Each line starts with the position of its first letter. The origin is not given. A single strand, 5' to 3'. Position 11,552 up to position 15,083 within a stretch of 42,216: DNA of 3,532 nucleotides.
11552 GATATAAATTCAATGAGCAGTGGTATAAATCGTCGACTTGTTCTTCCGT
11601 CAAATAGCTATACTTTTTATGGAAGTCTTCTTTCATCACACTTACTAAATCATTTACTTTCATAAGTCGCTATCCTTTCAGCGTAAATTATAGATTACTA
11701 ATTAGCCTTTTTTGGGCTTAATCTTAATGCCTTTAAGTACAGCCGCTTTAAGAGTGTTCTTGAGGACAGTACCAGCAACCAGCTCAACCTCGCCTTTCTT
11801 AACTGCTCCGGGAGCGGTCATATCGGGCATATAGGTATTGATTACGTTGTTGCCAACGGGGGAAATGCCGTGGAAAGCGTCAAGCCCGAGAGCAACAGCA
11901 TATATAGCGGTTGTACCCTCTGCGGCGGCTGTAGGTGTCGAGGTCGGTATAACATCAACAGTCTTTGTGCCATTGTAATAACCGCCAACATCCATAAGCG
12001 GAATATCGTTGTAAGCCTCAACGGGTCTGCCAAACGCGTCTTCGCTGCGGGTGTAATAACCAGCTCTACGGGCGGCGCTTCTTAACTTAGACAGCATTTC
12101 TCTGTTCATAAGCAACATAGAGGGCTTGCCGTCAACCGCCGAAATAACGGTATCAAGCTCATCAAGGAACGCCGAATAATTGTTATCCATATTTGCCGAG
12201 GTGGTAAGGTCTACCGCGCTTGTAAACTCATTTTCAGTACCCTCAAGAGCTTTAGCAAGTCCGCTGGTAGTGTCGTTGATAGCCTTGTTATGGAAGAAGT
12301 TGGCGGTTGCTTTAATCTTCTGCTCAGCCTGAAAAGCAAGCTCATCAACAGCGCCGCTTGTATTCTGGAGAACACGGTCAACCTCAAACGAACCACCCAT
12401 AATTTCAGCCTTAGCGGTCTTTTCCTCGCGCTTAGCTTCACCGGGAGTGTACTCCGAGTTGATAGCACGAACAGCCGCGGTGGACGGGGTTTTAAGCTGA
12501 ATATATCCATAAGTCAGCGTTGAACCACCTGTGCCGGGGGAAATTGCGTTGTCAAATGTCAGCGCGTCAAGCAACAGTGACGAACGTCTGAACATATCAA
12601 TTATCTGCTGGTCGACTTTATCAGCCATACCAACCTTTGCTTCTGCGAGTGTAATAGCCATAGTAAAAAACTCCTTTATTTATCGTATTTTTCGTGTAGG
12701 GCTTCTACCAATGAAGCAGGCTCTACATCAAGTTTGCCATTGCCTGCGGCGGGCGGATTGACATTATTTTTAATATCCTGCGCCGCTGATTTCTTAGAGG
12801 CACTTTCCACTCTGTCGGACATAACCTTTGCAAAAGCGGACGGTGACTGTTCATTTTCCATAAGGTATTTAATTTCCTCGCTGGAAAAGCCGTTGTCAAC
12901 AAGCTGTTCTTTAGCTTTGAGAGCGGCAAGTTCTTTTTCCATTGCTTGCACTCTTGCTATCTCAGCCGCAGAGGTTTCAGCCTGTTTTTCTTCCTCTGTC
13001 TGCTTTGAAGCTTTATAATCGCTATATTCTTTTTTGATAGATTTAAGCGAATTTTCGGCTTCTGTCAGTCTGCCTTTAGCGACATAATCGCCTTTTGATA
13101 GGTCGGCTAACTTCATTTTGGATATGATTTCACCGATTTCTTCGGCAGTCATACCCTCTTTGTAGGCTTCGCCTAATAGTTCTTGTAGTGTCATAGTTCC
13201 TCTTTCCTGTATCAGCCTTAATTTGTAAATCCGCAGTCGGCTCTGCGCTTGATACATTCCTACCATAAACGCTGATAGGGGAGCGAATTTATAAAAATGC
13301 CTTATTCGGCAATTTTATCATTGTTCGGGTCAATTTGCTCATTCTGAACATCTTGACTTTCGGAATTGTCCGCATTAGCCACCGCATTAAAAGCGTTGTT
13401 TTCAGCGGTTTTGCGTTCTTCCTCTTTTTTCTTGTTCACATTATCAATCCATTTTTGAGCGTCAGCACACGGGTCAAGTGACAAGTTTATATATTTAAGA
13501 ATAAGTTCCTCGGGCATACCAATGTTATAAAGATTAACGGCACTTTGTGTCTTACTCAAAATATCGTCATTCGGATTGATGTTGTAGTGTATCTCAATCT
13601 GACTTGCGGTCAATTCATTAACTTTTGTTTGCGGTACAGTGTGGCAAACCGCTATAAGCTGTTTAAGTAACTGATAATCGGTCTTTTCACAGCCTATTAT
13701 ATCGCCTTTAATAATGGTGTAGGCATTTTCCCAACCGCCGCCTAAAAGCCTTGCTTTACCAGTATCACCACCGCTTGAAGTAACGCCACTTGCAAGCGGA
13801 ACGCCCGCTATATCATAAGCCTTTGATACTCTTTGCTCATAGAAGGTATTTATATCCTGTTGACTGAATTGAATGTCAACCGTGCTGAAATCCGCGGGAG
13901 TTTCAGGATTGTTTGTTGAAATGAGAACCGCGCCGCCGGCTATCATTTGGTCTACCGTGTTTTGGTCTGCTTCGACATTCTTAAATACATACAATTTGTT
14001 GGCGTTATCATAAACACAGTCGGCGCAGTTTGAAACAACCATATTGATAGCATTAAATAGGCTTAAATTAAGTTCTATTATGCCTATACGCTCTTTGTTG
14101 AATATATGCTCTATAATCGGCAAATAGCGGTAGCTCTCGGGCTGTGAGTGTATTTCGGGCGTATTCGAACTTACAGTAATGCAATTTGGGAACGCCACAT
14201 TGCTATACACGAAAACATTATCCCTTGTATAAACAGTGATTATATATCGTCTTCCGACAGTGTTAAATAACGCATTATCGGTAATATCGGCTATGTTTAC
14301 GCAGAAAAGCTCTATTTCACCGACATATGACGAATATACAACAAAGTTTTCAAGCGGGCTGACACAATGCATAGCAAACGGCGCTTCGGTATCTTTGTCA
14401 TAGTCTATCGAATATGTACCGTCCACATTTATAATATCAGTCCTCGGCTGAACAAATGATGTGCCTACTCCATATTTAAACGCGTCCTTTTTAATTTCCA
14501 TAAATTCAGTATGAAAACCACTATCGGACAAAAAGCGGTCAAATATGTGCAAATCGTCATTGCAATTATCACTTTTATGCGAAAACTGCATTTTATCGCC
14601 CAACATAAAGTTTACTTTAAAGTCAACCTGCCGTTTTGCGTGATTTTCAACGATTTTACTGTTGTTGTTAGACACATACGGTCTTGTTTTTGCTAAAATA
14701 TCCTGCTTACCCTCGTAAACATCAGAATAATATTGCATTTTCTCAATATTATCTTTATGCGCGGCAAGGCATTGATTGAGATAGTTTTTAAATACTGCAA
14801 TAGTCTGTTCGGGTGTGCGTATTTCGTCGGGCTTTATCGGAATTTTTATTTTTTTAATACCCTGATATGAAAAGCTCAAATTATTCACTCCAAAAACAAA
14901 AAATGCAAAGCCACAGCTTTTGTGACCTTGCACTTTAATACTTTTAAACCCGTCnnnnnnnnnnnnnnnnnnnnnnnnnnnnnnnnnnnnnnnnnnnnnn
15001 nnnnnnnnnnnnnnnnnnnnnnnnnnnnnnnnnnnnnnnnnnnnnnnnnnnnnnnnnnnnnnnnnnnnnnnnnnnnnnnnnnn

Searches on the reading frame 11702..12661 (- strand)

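Call 22: search_protein_families(library=phrogs, proteins=[window:11702-12661:-], max_evalue=0.001)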
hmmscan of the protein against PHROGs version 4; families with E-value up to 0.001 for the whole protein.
window:11702-12661:- (319 aa): 2 families
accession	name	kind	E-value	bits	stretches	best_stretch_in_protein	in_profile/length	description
phrog_212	-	head and packaging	5.8e-67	227.2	1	1-315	4-296/301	major head protein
phrog_31318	-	unknown function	6.3e-06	27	1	169-314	6-146/147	-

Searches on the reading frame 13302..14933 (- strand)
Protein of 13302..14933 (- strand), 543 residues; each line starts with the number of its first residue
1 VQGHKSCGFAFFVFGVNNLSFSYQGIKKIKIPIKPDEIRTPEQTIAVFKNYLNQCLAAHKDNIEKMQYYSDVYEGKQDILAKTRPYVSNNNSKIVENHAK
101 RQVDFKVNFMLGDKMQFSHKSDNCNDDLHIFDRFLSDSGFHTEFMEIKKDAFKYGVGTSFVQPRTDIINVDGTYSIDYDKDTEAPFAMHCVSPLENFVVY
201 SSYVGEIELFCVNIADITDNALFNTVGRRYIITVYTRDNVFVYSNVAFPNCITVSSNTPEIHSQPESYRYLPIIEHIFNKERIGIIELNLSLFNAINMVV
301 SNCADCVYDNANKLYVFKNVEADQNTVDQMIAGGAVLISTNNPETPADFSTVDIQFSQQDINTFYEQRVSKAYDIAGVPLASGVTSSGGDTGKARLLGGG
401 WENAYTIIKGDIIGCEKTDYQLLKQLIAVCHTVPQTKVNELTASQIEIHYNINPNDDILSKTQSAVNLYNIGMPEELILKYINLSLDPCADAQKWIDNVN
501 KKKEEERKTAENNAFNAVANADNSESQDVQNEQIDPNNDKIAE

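Call 22: search_protein_families(library=phrogs, proteins=[window:13302-14933:-], max_evalue=0.001)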
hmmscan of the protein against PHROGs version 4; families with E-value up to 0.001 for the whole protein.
window:13302-14933:- (543 aa): 2 families
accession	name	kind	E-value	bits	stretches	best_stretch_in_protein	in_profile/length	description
phrog_64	-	head and packaging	1.3e-44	153.6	1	47-533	73-528/547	portal protein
phrog_8065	-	unknown function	7.5e-06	27.1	1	49-132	42-128/165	-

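Call 80: search_dna_similar(query=window:13302-14933:-, collection=phages, mode=protein, max_rows=12)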
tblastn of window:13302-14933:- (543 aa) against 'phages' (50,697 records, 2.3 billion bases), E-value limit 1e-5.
Records with a match: 36; places in all: 36; records where one place covers at least 80% of the query: 7.
Best place of each record, by identity: <60% 36.
By first word of the organism name: Streptococcus 10; Bacteriophage 7; Lactococcus 5; Enterococcus 3; Brochothrix 3; Lactobacillus 2; Latilactobacillus 2; Clostridium 1; Eggerthella 1; Oenococcus 1; and 1 more.
By host as written in the record: - 10; Enterococcus faecalis 3; Lactococcus garvieae Lg2 2; Brochothrix thermosphacta 2; [Clostridium] innocuum 1; Lactobacillus johnsonii 1; Eggerthella lenta DA753 1; Oenococcus oeni 1; and 15 more.
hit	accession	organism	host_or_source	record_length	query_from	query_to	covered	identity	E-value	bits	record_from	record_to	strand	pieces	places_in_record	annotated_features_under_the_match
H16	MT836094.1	Bacteriophage sp.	human fecal samples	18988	52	499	83%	25.6%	1e-26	121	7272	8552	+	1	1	record has no annotation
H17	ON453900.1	Clostridium phage Maintenon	[Clostridium] innocuum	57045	37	505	86%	24.4%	1e-27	124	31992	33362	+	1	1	portal protein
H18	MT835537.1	Bacteriophage sp.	human fecal samples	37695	52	488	80%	24.8%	6e-25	115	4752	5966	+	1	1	record has no annotation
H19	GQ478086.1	Enterococcus phage phiFL3A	Enterococcus faecalis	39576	52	505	84%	23.8%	1e-15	86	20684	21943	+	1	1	gp44: portal protein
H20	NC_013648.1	Enterococcus phage phiFL3A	Enterococcus faecalis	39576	52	505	84%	23.8%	1e-15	86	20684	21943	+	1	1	gp44: portal protein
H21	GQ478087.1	Enterococcus phage phiFL3B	Enterococcus faecalis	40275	52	505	84%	23.8%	1e-15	86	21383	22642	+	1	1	gp46: portal protein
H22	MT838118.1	Bacteriophage sp.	human fecal samples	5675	40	488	83%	21.7%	7e-14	81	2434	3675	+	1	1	record has no annotation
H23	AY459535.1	Lactobacillus prophage Lj965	-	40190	50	407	66%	26.4%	4e-10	69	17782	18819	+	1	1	putative portal protein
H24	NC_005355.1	Lactobacillus prophage Lj965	Lactobacillus johnsonii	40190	50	407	66%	26.4%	4e-10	69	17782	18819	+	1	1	portal protein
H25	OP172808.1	Eggerthella phage EL753P1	Eggerthella lenta DA753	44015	49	474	78%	21.9%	1e-6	58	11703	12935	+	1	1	hypothetical protein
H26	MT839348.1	Bacteriophage sp.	human fecal samples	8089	38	401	67%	24.5%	2e-16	89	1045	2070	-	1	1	record has no annotation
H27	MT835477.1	Bacteriophage sp.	human fecal samples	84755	52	480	79%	19.7%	8e-6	55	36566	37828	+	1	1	record has no annotation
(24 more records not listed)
